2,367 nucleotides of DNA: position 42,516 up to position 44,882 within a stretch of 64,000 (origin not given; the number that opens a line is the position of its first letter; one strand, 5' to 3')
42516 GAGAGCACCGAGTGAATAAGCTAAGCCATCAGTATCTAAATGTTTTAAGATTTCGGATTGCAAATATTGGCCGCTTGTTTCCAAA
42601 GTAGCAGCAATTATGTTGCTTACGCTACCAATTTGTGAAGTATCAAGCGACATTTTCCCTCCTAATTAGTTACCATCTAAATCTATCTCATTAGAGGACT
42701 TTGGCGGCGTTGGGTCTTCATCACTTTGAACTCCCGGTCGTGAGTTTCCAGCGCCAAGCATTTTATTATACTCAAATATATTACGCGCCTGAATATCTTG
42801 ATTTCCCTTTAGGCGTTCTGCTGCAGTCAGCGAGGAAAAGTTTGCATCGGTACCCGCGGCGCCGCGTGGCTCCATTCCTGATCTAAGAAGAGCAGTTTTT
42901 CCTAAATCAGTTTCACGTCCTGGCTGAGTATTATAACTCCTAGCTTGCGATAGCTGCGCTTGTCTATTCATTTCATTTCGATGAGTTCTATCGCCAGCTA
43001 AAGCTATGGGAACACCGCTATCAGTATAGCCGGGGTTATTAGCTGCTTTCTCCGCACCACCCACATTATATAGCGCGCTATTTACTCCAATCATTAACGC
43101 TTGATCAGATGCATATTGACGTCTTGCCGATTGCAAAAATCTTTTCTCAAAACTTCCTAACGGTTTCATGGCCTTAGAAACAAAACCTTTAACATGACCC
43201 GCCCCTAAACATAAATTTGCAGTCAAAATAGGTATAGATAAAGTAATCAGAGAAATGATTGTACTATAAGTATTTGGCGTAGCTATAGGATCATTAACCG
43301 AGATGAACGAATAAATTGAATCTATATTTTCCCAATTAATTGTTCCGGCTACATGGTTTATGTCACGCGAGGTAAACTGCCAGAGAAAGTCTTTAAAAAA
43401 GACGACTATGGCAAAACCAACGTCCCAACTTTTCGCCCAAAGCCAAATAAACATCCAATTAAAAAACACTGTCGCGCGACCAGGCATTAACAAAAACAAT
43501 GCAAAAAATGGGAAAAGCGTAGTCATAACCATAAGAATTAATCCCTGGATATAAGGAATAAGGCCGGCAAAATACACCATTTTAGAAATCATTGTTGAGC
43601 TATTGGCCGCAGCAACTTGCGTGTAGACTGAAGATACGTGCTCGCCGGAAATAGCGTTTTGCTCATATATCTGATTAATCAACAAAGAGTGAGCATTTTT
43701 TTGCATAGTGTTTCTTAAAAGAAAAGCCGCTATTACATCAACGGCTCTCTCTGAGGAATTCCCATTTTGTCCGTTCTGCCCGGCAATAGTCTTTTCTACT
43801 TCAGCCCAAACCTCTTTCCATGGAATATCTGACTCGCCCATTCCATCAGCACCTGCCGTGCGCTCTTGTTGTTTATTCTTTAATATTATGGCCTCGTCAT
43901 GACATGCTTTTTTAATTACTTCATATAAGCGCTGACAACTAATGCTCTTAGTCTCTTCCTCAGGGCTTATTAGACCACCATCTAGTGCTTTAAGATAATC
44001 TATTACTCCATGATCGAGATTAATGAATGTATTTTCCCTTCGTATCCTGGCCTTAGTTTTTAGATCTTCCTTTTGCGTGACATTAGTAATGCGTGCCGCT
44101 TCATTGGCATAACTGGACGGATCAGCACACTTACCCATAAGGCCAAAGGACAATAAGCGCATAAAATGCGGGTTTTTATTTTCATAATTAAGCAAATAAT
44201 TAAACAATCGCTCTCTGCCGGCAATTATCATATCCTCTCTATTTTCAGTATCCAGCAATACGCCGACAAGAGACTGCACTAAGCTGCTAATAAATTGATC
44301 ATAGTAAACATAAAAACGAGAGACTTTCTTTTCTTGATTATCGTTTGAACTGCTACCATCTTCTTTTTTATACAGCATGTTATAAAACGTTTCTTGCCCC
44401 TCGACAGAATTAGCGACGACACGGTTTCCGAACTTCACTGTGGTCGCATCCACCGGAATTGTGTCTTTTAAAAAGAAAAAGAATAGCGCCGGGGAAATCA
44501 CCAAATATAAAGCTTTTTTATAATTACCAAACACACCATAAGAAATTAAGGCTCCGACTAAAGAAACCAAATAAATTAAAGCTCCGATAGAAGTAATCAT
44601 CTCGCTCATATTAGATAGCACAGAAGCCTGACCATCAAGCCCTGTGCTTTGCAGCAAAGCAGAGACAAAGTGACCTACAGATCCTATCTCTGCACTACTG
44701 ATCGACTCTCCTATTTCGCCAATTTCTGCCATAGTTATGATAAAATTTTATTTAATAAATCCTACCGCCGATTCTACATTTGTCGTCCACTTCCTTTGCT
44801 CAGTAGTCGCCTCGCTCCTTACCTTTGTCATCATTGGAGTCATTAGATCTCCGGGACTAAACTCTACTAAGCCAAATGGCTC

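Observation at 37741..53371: Chromosomal operon built only from F-type T4SS accessory envelope proteins (TraF-like, TraH-position protein, 5x TraG_N-like) with no secretion ATPase, pilin, coupling protein or relaxase in view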

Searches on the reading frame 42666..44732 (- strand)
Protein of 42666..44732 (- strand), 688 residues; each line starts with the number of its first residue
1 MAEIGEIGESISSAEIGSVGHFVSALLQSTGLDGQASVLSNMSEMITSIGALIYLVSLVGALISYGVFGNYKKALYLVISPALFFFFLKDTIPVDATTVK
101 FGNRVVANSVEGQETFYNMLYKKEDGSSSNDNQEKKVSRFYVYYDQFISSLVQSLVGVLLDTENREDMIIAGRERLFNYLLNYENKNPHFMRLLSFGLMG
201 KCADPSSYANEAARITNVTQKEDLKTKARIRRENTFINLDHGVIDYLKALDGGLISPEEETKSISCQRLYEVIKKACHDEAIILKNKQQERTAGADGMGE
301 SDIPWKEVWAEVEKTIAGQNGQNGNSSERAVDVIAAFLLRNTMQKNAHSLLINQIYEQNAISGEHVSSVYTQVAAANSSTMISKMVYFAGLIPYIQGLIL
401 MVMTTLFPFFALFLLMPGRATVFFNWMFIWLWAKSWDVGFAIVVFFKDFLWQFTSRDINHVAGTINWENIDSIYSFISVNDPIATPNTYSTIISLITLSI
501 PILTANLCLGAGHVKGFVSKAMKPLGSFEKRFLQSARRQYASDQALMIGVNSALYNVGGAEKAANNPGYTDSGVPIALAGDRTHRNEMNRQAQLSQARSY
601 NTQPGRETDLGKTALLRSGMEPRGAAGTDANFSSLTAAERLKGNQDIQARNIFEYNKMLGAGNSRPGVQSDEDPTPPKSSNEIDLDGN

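Call 4: search_protein_families(library=pfam, proteins=[window:42666-44732:-], max_evalue=0.1)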
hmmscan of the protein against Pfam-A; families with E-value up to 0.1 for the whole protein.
window:42666-44732:- (688 aa): 1 family
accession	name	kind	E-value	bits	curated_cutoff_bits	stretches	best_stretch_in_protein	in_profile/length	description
PF07916.16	TraG_N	-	6.1e-13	49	36.1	1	260-523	203-455/462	TraG-like protein, N-terminal region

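Call 6: search_protein_families(library=ncbifam, proteins=[window:42666-44732:-], max_evalue=0.1)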
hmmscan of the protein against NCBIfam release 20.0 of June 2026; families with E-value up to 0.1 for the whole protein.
window:42666-44732:- (688 aa): 1 family
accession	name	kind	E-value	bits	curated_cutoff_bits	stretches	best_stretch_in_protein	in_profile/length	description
NF010295.2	PRK13735.1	equivalog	0.016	13.4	600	1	389-514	325-437/922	conjugal transfer mating-pair stabilization protein TraG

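Call 10: find_homologous_proteins(query=window:42666-44732:-)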
Query window:42666-44732:- (688 aa): 17 proteins with E <= 0.001 among 8000 candidates.
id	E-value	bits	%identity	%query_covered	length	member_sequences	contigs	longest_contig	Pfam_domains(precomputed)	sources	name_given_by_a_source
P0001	0.0e+0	1544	100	100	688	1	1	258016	PF07916.17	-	-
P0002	4.2e-220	751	61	82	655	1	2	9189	-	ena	-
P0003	1.2e-165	571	45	88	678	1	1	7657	PF07916.17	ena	-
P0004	3.2e-110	388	36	84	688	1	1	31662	-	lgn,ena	-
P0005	1.5e-104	369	36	81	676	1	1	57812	PF07916.17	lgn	-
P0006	1.1e-103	366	37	78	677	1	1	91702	PF07916.17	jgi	-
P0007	5.2e-98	347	34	81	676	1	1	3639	PF07916.17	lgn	-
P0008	1.2e-82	297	30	92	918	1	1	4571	PF07916.17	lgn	-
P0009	1.3e-82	297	29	91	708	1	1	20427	PF07916.17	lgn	-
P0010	5.9e-80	288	31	75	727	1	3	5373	PF07916.17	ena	-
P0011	1.2e-72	264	31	78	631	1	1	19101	PF07916.17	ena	-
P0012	2.0e-38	151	25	72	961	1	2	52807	-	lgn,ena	-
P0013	7.7e-37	145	25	80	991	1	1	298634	-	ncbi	-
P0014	1.3e-30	125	26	27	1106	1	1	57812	-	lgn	-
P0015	8.7e-30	122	26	74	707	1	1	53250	-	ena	-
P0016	1.3e-29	122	23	80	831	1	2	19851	PF07916.17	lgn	-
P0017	1.5e-22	98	34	18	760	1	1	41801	PF07916.17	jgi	-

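Call 13: find_encoding_contigs(protein=P0001, flank=10000, max_places=3)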
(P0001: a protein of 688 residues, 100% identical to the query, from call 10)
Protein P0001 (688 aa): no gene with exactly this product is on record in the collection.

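Call 14: find_encoding_contigs(protein=P0006, flank=10000, max_places=2)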
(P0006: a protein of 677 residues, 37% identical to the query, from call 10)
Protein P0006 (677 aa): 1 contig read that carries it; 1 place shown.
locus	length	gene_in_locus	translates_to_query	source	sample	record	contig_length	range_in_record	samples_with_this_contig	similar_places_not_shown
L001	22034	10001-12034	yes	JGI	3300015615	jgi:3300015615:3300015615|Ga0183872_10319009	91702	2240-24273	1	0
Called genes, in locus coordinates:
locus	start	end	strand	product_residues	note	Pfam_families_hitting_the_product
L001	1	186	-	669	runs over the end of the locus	PF01663:Phosphodiest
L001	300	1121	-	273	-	PF01663:Phosphodiest (faint)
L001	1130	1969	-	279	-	-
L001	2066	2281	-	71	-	-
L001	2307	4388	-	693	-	PF01663:Phosphodiest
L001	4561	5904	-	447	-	PF00884:Sulfatase, PF01663:Phosphodiest, PF16347:SGSH_C (weak)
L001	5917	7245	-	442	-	PF00884:Sulfatase, PF01663:Phosphodiest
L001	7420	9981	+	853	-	PF07916:TraG_N (weak)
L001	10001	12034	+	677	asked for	PF07916:TraG_N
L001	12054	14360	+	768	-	-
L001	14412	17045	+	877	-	PF07916:TraG_N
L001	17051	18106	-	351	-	PF01522:Polysacc_deac_1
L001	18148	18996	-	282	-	PF01522:Polysacc_deac_1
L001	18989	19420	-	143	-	PF13279:4HBT_2, PF03061:4HBT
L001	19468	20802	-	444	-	PF00364:Biotin_lipoyl, PF02817:E3_binding, PF00198:2-oxoacid_dh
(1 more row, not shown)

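Call 15: find_encoding_contigs(protein=P0013, flank=10000, max_places=2)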
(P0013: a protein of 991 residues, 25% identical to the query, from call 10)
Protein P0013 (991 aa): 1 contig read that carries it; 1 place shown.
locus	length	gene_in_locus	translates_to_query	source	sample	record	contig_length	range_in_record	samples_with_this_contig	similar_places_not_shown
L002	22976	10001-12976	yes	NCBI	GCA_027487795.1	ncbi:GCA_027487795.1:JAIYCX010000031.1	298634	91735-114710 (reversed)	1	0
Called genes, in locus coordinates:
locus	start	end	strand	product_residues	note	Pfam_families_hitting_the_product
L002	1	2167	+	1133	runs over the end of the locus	-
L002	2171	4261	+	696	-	-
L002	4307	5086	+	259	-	-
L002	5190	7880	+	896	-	PF07916:TraG_N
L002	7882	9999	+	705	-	PF07916:TraG_N (faint)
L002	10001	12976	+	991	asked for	-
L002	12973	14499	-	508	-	-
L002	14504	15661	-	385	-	PF01522:Polysacc_deac_1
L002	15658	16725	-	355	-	PF01522:Polysacc_deac_1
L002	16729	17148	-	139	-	PF13279:4HBT_2, PF03061:4HBT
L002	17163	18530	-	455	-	PF00364:Biotin_lipoyl, PF02817:E3_binding, PF00198:2-oxoacid_dh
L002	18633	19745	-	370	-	-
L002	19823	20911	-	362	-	PF01544:CorA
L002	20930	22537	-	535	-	PF00342:PGI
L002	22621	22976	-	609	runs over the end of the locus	PF11412:DsbD_N, PF02683:DsbD_TM, PF13899:Thioredoxin_7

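Call 17: find_related_loci(query=A1, collection=genome_contigs, flank=10000)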
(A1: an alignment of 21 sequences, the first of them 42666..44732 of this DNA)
Query A1 (688 aa) in genome_contigs; peptide patterns used: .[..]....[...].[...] (x = any residue, [..] = any of these).
38 stretches matched a pattern; 37 encode a relative of the query (tblastn E <= 1e-3); 28 distinct loci.
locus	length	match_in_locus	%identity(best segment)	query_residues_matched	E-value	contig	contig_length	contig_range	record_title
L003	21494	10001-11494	33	16-516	1e-92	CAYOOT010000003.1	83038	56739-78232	MAG TPA_asm: uncultured Bdellovibrionales bacterium isolate SRP150892_co2_493 genome assembly, contig: NODE_247_length_8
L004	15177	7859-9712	33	4-598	6e-100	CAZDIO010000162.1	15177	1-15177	MAG TPA_asm: uncultured Bdellovibrionales bacterium isolate binchicken_co200_37 genome assembly, contig: k141_1389655, w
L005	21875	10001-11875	29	4-621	9e-81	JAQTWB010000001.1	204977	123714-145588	MAG: bacterium isolate STC_100 NODE_147_length_204977_cov_5.154079_Sandtown_C, whole genome shotgun sequence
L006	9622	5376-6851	31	16-510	8e-80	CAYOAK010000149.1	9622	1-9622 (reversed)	MAG TPA_asm: uncultured Bdellovibrionales bacterium isolate SRP302895_co1_434 genome assembly, contig: NODE_14316_length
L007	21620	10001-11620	31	12-542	3e-78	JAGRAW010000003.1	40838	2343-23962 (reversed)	MAG: Bdellovibrionales bacterium isolate HKST-UBA28 NODE_3_length_40838_cov_3.498933, whole genome shotgun sequence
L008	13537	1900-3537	29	17-558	1e-75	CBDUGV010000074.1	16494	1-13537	MAG TPA_asm: uncultured Bdellovibrionales bacterium isolate SRR22808126_binner123_Refined_35 genome assembly, contig: ER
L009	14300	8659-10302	31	17-533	8e-75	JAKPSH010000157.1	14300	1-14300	MAG: Pseudomonadota bacterium isolate JPNA_metabat.107 k141_267999, whole genome shotgun sequence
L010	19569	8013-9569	29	16-511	5e-74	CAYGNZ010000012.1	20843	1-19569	MAG TPA_asm: uncultured Bdellovibrionales bacterium isolate ERP116193_co2_434 genome assembly, contig: NODE_6273_length_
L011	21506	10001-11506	30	17-514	3e-72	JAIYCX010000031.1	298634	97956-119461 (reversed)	MAG: Proteobacteria bacterium isolate H1_MAG_00014 pond_H1_MAG_00014_000000000005, whole genome shotgun sequence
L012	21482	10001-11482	30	17-511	1e-70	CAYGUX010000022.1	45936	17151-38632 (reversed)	MAG TPA_asm: uncultured Bdellovibrionales bacterium isolate ERP117304_co3_82 genome assembly, contig: NODE_1190_length_4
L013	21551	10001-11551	30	17-542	4e-69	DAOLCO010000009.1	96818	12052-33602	MAG TPA_asm: Oligoflexia bacterium isolate AMR_MDS_0130 NODE_131_length_96818_cov_7.032864, whole genome shotgun sequenc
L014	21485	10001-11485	30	17-514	7e-68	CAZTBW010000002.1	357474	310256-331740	MAG TPA_asm: uncultured Bdellovibrionales bacterium isolate SRP344714_co1_304 genome assembly, contig: NODE_42_length_35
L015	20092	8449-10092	28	17-553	4e-66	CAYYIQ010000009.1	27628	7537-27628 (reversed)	MAG TPA_asm: uncultured Bdellovibrionales bacterium isolate SRP118108_co5_9 genome assembly, contig: NODE_1345_length_27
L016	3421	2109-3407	31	17-452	6e-58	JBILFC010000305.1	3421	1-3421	MAG: Bdellovibrionota bacterium isolate ME2016-07-29_3300044622_group7_bin50 Rohwer_bin1159_scaffold_12719_c1, whole gen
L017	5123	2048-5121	28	13-512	6e-55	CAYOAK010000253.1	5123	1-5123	MAG TPA_asm: uncultured Bdellovibrionales bacterium isolate SRP302895_co1_434 genome assembly, contig: NODE_35169_length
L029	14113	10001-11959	26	18-602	2e-17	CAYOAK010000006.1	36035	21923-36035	MAG TPA_asm: uncultured Bdellovibrionales bacterium isolate SRP302895_co1_434 genome assembly, contig: NODE_2059_length_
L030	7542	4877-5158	36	362-455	2e-15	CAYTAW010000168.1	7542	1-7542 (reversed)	MAG TPA_asm: uncultured Bdellovibrionales bacterium isolate SRP257259_co1_208 genome assembly, contig: NODE_16103_length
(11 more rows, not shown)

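Call 47: predict_structure(alignment_id=A1)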
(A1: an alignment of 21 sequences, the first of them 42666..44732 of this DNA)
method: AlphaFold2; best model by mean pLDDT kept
length: 688 residues; sequences in the alignment: 21
mean_pLDDT: 70.3   pTM: 0.57
mean pLDDT of the five models: 70.3, 69.4, 66.6, 65.2, 63.1
residues with pLDDT >= 90: 27; 70-90: 386; 50-70: 179; < 50: 96
segments of 3 or more residues with pLDDT < 50: 1-17, 124-131, 321-323, 358-366, 618-631, 654-688
pLDDT, mean of each block of 10 residues (from residue 1): 37 44 82 87 85 82 78 78 85 80 68 70 47 74 89 83 66 78 83 79 74 73 82 84 86 77 86 90 87 62 78 73 65 86 65 49 49 55 70 88 91 81 87 89 82 72 77 71 63 83 81 51 54 59 60 68 75 67 73 73 64 52 39 61 67 46 33 37 35
secondary structure, 60 per line:
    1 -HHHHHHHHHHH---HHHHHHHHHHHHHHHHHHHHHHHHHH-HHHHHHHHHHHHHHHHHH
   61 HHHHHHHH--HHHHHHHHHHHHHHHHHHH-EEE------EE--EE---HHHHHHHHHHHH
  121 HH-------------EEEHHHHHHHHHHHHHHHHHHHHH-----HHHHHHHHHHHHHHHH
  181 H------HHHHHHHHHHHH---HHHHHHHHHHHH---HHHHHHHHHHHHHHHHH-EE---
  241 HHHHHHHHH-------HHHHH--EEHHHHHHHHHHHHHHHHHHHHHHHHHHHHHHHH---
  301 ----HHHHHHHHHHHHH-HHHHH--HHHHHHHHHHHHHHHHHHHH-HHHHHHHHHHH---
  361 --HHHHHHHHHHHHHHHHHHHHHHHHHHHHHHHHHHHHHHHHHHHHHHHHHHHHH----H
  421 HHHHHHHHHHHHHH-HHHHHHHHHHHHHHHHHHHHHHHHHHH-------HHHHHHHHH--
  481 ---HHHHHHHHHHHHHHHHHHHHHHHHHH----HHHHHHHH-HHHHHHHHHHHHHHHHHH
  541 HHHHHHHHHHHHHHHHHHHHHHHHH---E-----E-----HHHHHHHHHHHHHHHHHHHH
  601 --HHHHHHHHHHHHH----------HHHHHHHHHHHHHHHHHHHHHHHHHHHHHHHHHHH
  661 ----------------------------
elements in order (helices of 4 or more, strands of 3 or more residues): H2-12 H16-41 H43-68 H71-89 E91-93 H109-122 E136-138 H139-159 H165-181 H188-199 H203-214 H218-234 H241-249 H257-261 H266-297 H305-317 H319-323 H326-345 H347-357 H363-415 H420-434 H436-462 H470-478 H484-509 H514-521 H523-565 H581-600 H603-615 H626-660

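Call 49: fold_search(model_id=the predicted structure, library=pdb)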
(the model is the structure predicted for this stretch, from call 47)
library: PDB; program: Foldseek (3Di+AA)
matches with E <= 10: 139; with E <= 0.001: 0
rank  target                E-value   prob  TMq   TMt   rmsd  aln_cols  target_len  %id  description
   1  8y6h_A                4.9e-01  0.06  0.08  0.09  34.6       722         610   11  P-glycoprotein in complex with UIC2 Fab and triple elacridar molecules in LMNG detergent (released 2024-04-17)
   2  8uo5_A                5.8e-01  0.05  0.07  0.08  31.2       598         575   10  Protein Phosphatase 2A B55 subunit in complex with IER5 (released 2025-03-26)
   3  4av3_B                7.4e-01  0.09  0.13  0.13  37.5       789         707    9  Crystal structure of Thermotoga Maritima sodium pumping membrane integral pyrophosphatase with metal ions in active si (released 2012-08-08)
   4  5e1j                  8.6e-01  0.04  0.09  0.10  36.4       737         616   12  Structure of voltage-gated two-pore channel TPC1 from Arabidopsis thaliana (released 2015-12-16)
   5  5gpj_A                9.4e-01  0.04  0.09  0.09  34.8       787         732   10  Crystal Structure of Proton-Pumping Pyrophosphatase (released 2016-12-28)
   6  9n78_LM               9.4e-01  0.04  0.07  0.06  36.1       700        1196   11  SSU processome maturation and disassembly, State L (released 2025-11-05)
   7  5yke_B                1.0e+00  0.08  0.13  0.12  34.9       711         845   11  Structure of pancreatic ATP-sensitive potassium channel bound with glibenclamide and ATPgammaS (focused refinement on  (released 2018-04-18)
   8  9hc3                  1.1e+00  0.06  0.09  0.12  27.8       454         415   12  Apo-state structure of the human metabotropic glutamate receptor 5 transmembrane domain freeze-trapped after light activ (released 2025-06-25)
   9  5gpj_B                1.1e+00  0.03  0.08  0.07  35.9       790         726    9  Crystal Structure of Proton-Pumping Pyrophosphatase (released 2016-12-28)
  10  4oo6_A                1.2e+00  0.07  0.11  0.09  32.2       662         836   10  Crystal structure of human KAP-beta2 bound to the NLS of HCC1 (Hepato Cellular Carcinoma protein 1) (released 2014-02-12)
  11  8rtd_L                1.2e+00  0.18  0.11  0.23  27.4       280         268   14  Stalk-Arches-IMC structure from the fully-assembled R388 type IV secretion system determined by cryo-EM. (released 2024-06-19)
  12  1jdh_A                1.2e+00  0.04  0.07  0.09  33.5       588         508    9  CRYSTAL STRUCTURE OF BETA-CATENIN AND HTCF-4 (released 2001-12-05)
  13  9lm7_B                1.3e+00  0.08  0.10  0.15  24.5       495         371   11  Crystal structrue of bvFP-Pr1-88.4 (released 2026-01-28)
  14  9l4c_B                1.3e+00  0.04  0.09  0.08  33.6       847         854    9  ATR Spiral -ATRIP bound with RP-3500 (released 2025-05-21)
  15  9n77_LM               1.3e+00  0.04  0.08  0.05  36.9       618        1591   12  SSU processome maturation and disassembly, State K (released 2025-11-05)
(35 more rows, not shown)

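Call 62: search_protein_families(library=pfam, proteins=[L029:6831-7745:+, L029:7782-8879:+, L029:8888-9970:+, L029:9989-11950:+, L029:12010-14040:+, L029:4278-5279:+, L029:5276-6085:+, L030:825-2012:+, L030:2009-3559:+, L030:3569-6775:+], max_evalue=0.01)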
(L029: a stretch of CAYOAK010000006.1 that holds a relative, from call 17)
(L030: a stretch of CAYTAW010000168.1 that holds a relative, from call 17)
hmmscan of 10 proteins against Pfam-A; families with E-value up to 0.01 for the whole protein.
L029:6831-7745:+ (304 aa): 0 families

L029:7782-8879:+ (365 aa): 0 families

L029:8888-9970:+ (360 aa): 1 family
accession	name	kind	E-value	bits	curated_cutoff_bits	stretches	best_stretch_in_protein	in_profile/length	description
PF13098.12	Thioredoxin_2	-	0.00038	21.2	27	1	190-294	4-100/104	Thioredoxin-like domain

L029:9989-11950:+ (653 aa): 1 family
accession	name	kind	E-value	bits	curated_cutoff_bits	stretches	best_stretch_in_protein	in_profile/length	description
PF07916.16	TraG_N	-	2e-06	27.5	36.1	1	378-537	271-412/462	TraG-like protein, N-terminal region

L029:12010-14040:+ (676 aa): 0 families

L029:4278-5279:+ (333 aa): 2 families
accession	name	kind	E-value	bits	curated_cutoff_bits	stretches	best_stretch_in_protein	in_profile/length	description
PF00005.33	ABC_tran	-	2.2e-26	93.5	25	1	42-185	2-136/137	ABC transporter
PF13304.12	AAA_21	-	2.7e-10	41.2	27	1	147-219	227-301/304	AAA domain, putative AbiEii toxin, Type IV TA system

L029:5276-6085:+ (269 aa): 1 family
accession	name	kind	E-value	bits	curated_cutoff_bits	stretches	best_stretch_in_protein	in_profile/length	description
PF06182.17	ABC2_membrane_6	-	6.1e-27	95.3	22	1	36-268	4-229/229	ABC-2 family transporter protein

L030:825-2012:+ (395 aa): 0 families

L030:2009-3559:+ (516 aa): 0 families

L030:3569-6775:+ (1068 aa): 0 families

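Call 71: search_dna_similar(query=window:42666-44732:-, collection=plasmids, mode=protein, max_rows=25, max_evalue=0.01)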
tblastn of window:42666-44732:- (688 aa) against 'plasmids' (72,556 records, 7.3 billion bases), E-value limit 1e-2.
No match.

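Call 81: find_encoding_contigs(protein=P0017, flank=10000, max_places=2)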
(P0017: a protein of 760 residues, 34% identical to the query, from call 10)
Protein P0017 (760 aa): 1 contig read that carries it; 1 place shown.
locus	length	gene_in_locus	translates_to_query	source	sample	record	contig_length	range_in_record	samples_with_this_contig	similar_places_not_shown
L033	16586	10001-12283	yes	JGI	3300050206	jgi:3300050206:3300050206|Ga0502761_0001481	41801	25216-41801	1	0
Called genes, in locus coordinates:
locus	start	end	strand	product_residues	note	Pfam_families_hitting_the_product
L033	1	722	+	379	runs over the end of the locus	-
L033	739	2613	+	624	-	-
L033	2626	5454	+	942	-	-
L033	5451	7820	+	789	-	-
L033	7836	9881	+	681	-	-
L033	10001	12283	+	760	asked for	PF07916:TraG_N (weak)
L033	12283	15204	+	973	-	PF07916:TraG_N (weak), PF01464:SLT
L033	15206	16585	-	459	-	?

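Call 82: find_encoding_contigs(protein=P0015, flank=10000, max_places=2)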
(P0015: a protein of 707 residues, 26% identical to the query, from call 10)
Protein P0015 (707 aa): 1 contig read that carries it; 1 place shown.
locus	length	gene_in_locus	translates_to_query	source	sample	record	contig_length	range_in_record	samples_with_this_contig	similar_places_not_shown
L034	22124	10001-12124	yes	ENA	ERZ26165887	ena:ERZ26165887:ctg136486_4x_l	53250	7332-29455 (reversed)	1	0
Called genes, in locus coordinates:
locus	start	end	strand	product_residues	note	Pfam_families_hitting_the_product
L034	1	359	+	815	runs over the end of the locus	-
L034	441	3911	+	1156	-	-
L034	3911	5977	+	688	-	-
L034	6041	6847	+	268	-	-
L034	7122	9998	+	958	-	PF07916:TraG_N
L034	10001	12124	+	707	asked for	-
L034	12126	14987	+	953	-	PF07916:TraG_N (weak)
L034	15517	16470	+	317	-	PF01548:DEDD_Tnp_IS110, PF02371:Transposase_20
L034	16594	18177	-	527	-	-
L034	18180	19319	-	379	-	-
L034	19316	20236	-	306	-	PF01522:Polysacc_deac_1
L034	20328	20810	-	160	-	PF13279:4HBT_2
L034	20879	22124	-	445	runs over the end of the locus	PF00364:Biotin_lipoyl, PF02817:E3_binding, PF00198:2-oxoacid_dh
